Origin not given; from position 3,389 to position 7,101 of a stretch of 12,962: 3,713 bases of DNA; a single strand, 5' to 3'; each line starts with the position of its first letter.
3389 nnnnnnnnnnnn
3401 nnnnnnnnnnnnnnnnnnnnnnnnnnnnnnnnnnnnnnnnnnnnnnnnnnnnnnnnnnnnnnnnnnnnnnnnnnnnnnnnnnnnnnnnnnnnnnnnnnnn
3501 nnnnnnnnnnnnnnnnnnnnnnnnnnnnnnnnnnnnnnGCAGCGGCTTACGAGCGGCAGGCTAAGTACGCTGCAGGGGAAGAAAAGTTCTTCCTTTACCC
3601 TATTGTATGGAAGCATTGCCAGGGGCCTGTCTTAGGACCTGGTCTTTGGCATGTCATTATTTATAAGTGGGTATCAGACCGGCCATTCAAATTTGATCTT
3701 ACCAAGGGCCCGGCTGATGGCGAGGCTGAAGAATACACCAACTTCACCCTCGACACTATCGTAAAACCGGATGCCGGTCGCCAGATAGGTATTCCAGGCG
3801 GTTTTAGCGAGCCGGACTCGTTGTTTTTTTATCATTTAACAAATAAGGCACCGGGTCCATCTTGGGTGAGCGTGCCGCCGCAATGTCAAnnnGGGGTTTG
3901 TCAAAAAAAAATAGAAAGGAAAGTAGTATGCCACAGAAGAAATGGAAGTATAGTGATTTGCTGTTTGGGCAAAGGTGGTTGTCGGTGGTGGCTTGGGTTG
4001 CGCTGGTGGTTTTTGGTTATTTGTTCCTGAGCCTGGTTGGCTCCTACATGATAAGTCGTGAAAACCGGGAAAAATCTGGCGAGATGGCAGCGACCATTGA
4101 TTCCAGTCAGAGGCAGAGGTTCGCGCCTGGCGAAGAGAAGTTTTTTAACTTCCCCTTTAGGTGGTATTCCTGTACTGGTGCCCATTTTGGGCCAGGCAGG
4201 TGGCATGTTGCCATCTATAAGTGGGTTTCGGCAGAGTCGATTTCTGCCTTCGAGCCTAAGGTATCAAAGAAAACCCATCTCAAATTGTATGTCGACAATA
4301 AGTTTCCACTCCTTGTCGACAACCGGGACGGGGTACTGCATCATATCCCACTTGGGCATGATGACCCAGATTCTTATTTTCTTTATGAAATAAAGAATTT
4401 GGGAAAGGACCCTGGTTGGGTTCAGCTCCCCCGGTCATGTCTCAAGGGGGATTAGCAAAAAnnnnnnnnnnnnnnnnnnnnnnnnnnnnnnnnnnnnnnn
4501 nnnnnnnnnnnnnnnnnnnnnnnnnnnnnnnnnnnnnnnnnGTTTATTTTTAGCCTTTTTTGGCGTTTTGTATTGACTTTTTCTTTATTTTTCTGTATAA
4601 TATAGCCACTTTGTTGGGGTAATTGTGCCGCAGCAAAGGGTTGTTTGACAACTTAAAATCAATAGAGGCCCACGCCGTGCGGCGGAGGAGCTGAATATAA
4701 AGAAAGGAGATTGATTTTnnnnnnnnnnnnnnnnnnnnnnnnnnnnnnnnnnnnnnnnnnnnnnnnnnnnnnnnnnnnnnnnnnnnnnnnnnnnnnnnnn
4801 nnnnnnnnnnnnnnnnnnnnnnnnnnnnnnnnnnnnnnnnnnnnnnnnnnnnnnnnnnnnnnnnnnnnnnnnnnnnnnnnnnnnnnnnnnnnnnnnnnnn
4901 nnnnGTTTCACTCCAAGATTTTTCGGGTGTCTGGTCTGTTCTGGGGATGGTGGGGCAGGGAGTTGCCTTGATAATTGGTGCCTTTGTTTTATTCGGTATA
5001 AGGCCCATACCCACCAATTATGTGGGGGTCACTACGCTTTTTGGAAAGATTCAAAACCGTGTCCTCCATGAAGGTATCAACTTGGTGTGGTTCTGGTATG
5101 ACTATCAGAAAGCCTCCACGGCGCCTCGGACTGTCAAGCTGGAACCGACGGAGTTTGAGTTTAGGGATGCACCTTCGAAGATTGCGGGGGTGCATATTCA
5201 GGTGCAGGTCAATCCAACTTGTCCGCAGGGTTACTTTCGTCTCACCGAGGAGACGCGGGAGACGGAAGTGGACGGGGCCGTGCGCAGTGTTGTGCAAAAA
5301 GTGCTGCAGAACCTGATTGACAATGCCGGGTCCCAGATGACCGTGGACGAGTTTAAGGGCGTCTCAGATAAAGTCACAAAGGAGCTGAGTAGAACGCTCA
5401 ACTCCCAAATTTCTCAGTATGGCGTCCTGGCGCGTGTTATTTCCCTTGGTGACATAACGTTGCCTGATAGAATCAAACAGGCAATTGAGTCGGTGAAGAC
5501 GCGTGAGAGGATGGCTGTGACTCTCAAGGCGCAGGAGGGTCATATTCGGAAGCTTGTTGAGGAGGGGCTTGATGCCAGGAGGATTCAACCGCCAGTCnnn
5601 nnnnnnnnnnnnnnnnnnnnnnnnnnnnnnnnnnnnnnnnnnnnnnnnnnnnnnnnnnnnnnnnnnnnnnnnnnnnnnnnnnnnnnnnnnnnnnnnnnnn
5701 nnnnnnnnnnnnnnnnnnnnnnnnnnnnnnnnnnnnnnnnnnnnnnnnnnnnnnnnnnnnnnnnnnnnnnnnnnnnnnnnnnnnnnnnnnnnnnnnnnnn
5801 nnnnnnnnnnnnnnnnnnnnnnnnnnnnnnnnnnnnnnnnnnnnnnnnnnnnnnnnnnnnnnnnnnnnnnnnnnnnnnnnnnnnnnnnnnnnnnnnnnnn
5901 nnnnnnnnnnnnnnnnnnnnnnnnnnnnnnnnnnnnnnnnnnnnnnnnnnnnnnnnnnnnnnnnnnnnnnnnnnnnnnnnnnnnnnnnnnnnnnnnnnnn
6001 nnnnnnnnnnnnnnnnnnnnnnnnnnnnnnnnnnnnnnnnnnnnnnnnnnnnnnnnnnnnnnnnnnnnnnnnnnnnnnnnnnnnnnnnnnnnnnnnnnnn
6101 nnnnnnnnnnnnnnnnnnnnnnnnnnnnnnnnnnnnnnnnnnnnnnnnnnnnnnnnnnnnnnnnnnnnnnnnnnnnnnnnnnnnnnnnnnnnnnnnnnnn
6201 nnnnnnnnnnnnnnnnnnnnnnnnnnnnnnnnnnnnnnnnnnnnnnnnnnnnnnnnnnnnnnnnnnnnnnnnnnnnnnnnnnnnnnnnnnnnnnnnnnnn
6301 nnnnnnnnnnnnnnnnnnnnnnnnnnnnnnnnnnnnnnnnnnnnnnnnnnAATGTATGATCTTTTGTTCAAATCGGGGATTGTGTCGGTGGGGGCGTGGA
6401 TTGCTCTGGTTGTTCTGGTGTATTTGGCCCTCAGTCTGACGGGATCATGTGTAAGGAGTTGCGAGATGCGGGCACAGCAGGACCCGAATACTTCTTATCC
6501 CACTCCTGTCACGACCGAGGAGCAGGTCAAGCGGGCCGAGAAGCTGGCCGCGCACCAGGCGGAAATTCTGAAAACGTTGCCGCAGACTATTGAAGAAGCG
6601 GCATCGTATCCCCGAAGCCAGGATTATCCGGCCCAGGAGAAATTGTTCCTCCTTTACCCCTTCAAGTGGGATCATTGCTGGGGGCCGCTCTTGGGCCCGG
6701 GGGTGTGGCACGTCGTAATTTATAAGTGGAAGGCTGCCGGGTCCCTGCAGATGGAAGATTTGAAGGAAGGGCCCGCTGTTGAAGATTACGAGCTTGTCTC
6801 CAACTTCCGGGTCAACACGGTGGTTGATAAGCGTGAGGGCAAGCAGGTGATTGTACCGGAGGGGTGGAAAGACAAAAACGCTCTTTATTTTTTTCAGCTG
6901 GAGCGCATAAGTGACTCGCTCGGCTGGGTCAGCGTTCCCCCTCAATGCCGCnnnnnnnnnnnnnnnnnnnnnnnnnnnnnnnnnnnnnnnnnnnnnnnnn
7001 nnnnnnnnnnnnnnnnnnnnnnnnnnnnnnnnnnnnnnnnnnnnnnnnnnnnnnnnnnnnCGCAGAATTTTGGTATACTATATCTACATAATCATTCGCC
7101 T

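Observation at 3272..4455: Candidate novel SPFH-partner protein family (three paralogs: 3272-3892, 3928-4455, 6352-6954) with conserved W-HV-IYKW and GWV-P-C motifs and two invariant cysteines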

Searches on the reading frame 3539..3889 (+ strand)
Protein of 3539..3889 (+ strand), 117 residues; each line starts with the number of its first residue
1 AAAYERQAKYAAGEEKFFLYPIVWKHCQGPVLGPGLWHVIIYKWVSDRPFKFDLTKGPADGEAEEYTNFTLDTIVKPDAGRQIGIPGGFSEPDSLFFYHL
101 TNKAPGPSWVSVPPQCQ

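Call 19: search_protein_representatives(alignment_id=A2)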
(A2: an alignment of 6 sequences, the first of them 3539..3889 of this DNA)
Query: 6 sequences, 117 profile positions. Proteins with E-value up to 0.001 (for the whole library): 6; up to 1e-10: 4; up to 1e-30: 3. The best 6 are listed.
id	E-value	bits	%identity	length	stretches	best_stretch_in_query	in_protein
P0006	3.8e-51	188.5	-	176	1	3-117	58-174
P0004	8.4e-51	187.4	-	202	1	1-117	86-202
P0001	5.3e-49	181.6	-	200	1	1-117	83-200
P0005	1.2e-23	99.8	-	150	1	1-60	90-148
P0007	9.9e-06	42.1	-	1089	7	77-108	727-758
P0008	3.6e-04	37.0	-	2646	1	73-108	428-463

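Call 24: search_solved_structures(query=A2, max_evalue=10, show_alignments=2)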
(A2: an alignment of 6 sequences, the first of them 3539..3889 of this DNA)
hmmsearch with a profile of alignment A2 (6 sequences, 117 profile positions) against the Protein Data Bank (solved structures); distinct sequences matched with E-value up to 10: 0.

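Call 28: find_related_loci(query=A2, collection=genome_contigs, flank=10000)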
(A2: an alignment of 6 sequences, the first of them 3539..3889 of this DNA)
Query A2 (117 aa) in genome_contigs; peptide patterns used: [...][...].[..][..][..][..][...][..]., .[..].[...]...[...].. (x = any residue, [..] = any of these).
205 stretches matched a pattern, but none encodes a relative of the query by tblastn (E <= 1e-3).

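Call 29: find_related_loci(query=A2, collection=metagenome_contigs, flank=10000)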
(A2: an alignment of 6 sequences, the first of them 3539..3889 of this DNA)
Query A2 (117 aa) in metagenome_contigs; peptide patterns used: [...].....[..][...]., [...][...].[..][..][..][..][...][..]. (x = any residue, [..] = any of these).
335 stretches matched a pattern, but none encodes a relative of the query by tblastn (E <= 1e-3).

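Call 30: predict_structure(alignment_id=A2)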
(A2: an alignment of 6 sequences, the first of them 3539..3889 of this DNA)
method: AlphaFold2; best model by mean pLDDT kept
length: 117 residues; sequences in the alignment: 6
mean_pLDDT: 80.9   pTM: 0.76
mean pLDDT of the five models: 80.9, 77.0, 74.3, 74.1, 68.7
residues with pLDDT >= 90: 19; 70-90: 80; 50-70: 15; < 50: 3
segments of 3 or more residues with pLDDT < 50: 1-3
pLDDT, mean of each block of 10 residues (from residue 1): 64 74 81 90 84 73 90 75 87 88 86 77
secondary structure, 60 per line:
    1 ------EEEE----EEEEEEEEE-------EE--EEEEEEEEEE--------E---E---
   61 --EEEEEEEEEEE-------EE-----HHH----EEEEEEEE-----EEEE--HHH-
elements in order: E7-10 E15-23 E35-44 E63-73 E95-102 E108-111

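Call 36: fold_search(model_id=the predicted structure, library=pdb)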
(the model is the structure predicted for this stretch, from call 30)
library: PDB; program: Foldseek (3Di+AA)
matches with E <= 10: 1117; with E <= 0.001: 0
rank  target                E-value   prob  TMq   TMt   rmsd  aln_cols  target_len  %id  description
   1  1o6u_E                1.4e-02  0.99  0.41  0.16   6.2       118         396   14  The Crystal Structure of Human Supernatant Protein Factor (released 2003-10-17)
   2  4tlg_B                2.2e-02  0.91  0.35  0.13  10.5       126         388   11  Crystal structure of SEC14-like protein 4 (SEC14L4) (released 2014-07-02)
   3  1olm_E                2.9e-02  0.97  0.43  0.16   7.8       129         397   15  Supernatant Protein Factor in Complex with RRR-alpha-Tocopherylquinone: A Link between Oxidized Vitamin E and Choleste (released 2004-08-12)
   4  4uyb                  2.9e-02  0.51  0.25  0.11  10.4       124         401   11  Crystal structure of SEC14-like protein 3 (released 2014-09-24)
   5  4fiy_A                3.8e-02  0.93  0.42  0.10   7.6       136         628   11  Crystal Structure of GlfT2 Complexed with UDP (released 2012-06-20)
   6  9eul                  4.9e-02  0.35  0.27  0.10  13.5       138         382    9  Cryo-EM structure of Staphylococcus aureus bacteriophage phi812 central spike protein - knob and petal domains (released 2025-04-09)
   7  6o2k_A                6.8e-02  0.99  0.42  0.38   4.4       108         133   14  Drosophila melanogaster CENP-C cupin domain (released 2019-08-21)
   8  6xwv_C                6.8e-02  0.99  0.42  0.38   4.2       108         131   14  Crystal structure of drosophila melanogaster CENP-C bound to CAL1 (released 2020-04-01)
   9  5gka_C                6.8e-02  0.30  0.28  0.18  13.5       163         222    8  cryo-EM structure of human Aichi virus (released 2016-09-21)
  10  6xwv_A                7.2e-02  0.99  0.41  0.37   4.6       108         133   13  Crystal structure of drosophila melanogaster CENP-C bound to CAL1 (released 2020-04-01)
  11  4fix_A                7.2e-02  0.91  0.45  0.11   7.5       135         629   11  Crystal Structure of GlfT2 (released 2012-06-20)
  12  3x0t_B                8.0e-02  0.60  0.37  0.39   9.2       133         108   11  Crystal structure of PirA (released 2015-08-26)
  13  1xpw_MODEL_1_A        1.1e-01  0.77  0.38  0.33   8.7       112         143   11  Solution NMR Structure of human protein HSPCO34. Northeast Structural Genomics Target HR1958 (released 2004-11-09)
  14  7t4u_A                1.1e-01  0.63  0.31  0.11   6.3       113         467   12  Crystal Structure of cGMP-dependent Protein Kinase (released 2023-06-14)
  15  7fcn_A                1.2e-01  0.93  0.45  0.51   5.3       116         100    7  Crystal strcture of PirA insecticidal protein from Photorhabdus akhurstii (released 2022-07-20)
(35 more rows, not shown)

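Call 76: search_protein_families(library=pfam, alignment_id=A2, max_evalue=10)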
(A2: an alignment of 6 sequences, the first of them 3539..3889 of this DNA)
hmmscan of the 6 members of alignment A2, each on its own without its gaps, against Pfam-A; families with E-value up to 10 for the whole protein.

A. member 1, window:3539-3889:+ (117 aa): 0 families

B. families by the number of members that match (of 6 scanned): 0 families

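Call 78: find_related_loci(query=A2, collection=viral_contigs, flank=6000)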
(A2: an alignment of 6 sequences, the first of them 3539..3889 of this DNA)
Query A2 (117 aa) in viral_contigs; peptide patterns used: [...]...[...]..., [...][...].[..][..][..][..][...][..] (x = any residue, [..] = any of these).
156 stretches matched a pattern, but none encodes a relative of the query by tblastn (E <= 1e-3).

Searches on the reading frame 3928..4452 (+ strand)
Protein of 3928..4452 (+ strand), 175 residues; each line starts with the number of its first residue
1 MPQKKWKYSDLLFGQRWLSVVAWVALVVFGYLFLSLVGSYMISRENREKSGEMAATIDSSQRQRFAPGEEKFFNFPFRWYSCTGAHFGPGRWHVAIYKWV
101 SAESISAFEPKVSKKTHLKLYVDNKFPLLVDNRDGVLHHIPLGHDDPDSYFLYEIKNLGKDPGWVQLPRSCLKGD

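Call 4: search_protein_families(library=pfam, proteins=[window:3928-4452:+], max_evalue=0.1)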
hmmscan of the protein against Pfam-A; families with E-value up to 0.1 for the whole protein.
window:3928-4452:+ (175 aa): 1 family
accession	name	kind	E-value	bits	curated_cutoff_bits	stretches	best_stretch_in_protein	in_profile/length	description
PF23489.1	V-ATPase_su_f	-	0.036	14.7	27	1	18-57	16-55/78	V-type proton ATPase subunit f-like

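Call 6: search_protein_families(library=ncbifam, proteins=[window:3928-4452:+], max_evalue=0.1)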
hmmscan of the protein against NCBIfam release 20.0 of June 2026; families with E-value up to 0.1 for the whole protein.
window:3928-4452:+ (175 aa): 1 family
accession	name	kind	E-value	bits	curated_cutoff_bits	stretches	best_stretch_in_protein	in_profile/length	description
NF006972.0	PRK09441.1-5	equivalog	0.0088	14.5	804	1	42-103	149-210/514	alpha-amylase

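Call 22: search_protein_families(library=padloc, proteins=[window:3928-4452:+], max_evalue=0.1)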
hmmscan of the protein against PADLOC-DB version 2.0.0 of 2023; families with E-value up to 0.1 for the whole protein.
window:3928-4452:+ (175 aa): 0 families

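Call 23: search_protein_families(library=phrogs, proteins=[window:3928-4452:+], max_evalue=0.1)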
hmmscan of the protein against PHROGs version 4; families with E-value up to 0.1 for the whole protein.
window:3928-4452:+ (175 aa): 0 families

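Call 63: predict_structure(alignment_id=A6)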
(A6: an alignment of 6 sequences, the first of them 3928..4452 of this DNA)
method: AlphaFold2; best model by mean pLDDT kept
length: 175 residues; sequences in the alignment: 6
mean_pLDDT: 72.9   pTM: 0.55
mean pLDDT of the five models: 72.9, 71.5, 70.5, 67.6, 66.3
residues with pLDDT >= 90: 12; 70-90: 100; 50-70: 43; < 50: 20
segments of 3 or more residues with pLDDT < 50: 1-3, 5-9, 47-57
pLDDT, mean of each block of 10 residues (from residue 1): 48 61 82 77 55 48 85 69 82 88 70 69 86 82 77 88 81 54
secondary structure, 60 per line:
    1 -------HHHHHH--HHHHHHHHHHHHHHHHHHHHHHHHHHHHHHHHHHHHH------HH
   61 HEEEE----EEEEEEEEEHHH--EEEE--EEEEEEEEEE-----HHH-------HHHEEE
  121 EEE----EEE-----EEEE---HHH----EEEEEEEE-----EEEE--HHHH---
elements in order: H8-13 H16-52 E62-65 E70-78 E84-87 E90-99 E118-123 E128-130 E136-139 E150-157 E163-166 H169-172

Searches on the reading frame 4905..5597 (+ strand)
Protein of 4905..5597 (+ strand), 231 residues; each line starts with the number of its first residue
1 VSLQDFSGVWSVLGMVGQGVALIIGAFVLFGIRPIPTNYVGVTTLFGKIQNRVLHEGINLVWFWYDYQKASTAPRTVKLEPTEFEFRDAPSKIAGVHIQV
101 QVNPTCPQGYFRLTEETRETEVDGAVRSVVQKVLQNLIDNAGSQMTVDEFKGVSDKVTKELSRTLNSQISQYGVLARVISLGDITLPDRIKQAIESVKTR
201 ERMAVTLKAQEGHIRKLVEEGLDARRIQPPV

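Call 44: find_related_loci(query=A4, collection=genome_contigs, flank=5000)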
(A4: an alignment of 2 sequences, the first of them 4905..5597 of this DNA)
Query A4 (231 aa) in genome_contigs; peptide patterns used: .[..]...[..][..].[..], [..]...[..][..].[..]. (x = any residue, [..] = any of these).
22 stretches matched a pattern, but none encodes a relative of the query by tblastn (E <= 1e-3).

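Call 45: find_homologous_proteins(query=A4, max_evalue=0.00001)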
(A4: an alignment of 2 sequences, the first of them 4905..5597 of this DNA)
Query A4 (2 sequences) (231 aa, profile of the alignment): 2 proteins with E <= 0.00001 among 2378 candidates.
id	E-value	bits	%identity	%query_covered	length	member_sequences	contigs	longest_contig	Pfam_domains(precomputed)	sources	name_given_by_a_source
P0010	4.1e-98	345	40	71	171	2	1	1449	PF01145.32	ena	-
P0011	6.4e-63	230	39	77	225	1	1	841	PF01145.32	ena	-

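Call 46: find_encoding_contigs(protein=P0010, flank=5000)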
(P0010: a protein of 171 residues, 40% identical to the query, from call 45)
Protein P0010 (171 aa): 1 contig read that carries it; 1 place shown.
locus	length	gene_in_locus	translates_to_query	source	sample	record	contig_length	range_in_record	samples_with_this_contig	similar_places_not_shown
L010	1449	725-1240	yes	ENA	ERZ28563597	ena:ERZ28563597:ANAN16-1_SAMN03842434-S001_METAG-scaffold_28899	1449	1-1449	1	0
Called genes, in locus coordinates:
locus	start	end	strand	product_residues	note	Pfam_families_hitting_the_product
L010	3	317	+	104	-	?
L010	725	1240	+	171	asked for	PF01145:Band_7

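Call 47: find_encoding_contigs(protein=P0011, flank=5000)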
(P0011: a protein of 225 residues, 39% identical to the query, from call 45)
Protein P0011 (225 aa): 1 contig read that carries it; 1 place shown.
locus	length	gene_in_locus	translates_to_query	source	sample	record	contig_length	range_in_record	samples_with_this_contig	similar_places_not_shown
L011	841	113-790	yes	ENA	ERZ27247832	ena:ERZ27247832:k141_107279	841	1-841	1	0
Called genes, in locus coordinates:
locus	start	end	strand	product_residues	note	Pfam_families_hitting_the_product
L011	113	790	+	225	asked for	PF01145:Band_7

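Call 77: find_related_loci(query=A4, collection=metagenome_contigs, flank=6000)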
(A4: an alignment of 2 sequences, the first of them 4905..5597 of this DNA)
Query A4 (231 aa) in metagenome_contigs; peptide patterns used: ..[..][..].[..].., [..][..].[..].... (x = any residue, [..] = any of these).
337 stretches matched a pattern, but none encodes a relative of the query by tblastn (E <= 1e-3).

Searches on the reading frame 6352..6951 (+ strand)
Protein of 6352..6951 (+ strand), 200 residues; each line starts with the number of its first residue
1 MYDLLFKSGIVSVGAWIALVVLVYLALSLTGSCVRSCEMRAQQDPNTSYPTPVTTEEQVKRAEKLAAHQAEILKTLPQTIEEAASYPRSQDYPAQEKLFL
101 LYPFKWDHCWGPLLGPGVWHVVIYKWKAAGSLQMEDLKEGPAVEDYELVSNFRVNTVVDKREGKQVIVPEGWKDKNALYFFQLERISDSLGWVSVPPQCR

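Call 4: search_protein_families(library=pfam, proteins=[window:6352-6951:+], max_evalue=0.1)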
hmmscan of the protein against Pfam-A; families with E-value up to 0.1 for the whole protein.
window:6352-6951:+ (200 aa): 1 family
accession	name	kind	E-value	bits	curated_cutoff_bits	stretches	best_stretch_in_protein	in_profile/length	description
PF14979.11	TMEM52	-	0.077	13.4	26.4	0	16-52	13-50/132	Transmembrane 52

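Call 6: search_protein_families(library=ncbifam, proteins=[window:6352-6951:+], max_evalue=0.1)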
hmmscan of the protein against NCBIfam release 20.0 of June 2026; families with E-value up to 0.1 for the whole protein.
window:6352-6951:+ (200 aa): 0 families

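Call 22: search_protein_families(library=padloc, proteins=[window:6352-6951:+], max_evalue=0.1)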
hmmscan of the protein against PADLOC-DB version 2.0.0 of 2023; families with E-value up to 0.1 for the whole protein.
window:6352-6951:+ (200 aa): 1 family
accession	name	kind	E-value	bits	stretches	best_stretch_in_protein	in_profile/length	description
PDLC00122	GajB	-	0.031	11.2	1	123-157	203-238/502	UrvD helicase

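Call 23: search_protein_families(library=phrogs, proteins=[window:6352-6951:+], max_evalue=0.1)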
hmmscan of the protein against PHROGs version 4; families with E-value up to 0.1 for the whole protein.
window:6352-6951:+ (200 aa): 0 families
